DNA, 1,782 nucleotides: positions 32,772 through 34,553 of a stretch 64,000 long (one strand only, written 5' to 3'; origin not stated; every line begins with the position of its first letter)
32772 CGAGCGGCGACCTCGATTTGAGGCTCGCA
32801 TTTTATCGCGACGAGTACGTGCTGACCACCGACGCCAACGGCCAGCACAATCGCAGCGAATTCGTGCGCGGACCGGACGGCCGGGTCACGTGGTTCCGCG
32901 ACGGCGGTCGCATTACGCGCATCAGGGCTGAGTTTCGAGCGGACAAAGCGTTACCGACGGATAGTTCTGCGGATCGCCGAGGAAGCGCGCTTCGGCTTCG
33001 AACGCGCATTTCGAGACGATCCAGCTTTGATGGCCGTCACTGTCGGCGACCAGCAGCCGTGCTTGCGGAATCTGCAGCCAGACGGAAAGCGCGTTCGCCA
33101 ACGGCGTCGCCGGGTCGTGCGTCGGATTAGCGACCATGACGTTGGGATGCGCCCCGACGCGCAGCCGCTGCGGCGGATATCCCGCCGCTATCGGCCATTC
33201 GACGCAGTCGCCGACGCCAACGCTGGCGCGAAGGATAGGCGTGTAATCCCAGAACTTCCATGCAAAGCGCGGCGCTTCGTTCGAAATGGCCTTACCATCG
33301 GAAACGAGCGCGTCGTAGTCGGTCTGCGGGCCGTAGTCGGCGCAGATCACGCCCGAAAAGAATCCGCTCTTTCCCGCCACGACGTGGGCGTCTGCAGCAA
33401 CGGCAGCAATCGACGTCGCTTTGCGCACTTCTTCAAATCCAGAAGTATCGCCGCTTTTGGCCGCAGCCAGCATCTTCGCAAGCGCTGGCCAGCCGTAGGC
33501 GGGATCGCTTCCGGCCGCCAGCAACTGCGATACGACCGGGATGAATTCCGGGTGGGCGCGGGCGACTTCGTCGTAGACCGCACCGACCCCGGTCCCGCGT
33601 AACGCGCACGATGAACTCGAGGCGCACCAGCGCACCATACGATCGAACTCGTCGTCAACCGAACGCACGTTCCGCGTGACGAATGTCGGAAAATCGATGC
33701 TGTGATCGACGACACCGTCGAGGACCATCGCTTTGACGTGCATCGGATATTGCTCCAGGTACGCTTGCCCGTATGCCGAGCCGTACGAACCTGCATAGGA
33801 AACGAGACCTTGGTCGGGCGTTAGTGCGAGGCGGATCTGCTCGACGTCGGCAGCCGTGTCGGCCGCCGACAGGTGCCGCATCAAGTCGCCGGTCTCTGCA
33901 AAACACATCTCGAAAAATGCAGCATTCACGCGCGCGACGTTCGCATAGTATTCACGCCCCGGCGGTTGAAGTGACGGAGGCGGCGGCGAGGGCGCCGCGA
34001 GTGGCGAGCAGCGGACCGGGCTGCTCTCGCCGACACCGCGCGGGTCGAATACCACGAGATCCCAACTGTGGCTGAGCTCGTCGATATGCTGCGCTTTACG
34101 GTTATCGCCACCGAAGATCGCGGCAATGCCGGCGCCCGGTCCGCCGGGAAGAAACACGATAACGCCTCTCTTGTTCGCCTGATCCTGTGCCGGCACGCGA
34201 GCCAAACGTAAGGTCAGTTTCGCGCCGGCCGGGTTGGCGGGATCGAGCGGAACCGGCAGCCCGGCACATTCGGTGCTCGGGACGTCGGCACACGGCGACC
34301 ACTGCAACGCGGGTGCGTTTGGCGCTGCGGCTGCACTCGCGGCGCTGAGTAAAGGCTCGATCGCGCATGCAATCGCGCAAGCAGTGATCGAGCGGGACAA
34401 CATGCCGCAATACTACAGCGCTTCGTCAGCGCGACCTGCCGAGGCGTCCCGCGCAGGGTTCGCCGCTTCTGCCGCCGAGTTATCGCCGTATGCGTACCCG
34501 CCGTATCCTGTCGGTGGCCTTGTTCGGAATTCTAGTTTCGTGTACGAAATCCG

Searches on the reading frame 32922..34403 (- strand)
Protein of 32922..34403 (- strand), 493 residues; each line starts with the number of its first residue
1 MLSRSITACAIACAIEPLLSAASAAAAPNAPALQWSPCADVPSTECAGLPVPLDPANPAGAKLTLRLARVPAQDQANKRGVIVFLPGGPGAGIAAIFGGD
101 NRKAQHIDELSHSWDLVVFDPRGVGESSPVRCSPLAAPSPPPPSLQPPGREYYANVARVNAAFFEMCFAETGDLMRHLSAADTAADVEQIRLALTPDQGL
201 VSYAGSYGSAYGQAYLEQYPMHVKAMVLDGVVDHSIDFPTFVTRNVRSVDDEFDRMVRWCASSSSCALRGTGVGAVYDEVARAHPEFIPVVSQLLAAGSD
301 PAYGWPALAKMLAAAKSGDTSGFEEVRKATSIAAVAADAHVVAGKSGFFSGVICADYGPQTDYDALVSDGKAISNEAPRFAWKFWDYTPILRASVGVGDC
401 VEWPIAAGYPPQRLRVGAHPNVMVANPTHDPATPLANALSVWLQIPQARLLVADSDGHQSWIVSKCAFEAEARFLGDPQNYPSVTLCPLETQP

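Call 57: search_protein_families(library=pfam, proteins=[window:32922-34403:-], max_evalue=0.001)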
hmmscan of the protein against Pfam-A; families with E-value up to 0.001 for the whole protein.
window:32922-34403:- (493 aa): 2 families
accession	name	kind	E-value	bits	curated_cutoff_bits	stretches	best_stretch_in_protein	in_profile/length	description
PF00561.26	Abhydrolase_1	-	3.1e-20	73.3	25.8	1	81-458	2-238/245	alpha/beta hydrolase fold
PF08386.16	Abhydrolase_4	-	6.2e-11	42.8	21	1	399-479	14-95/103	TAP-like protein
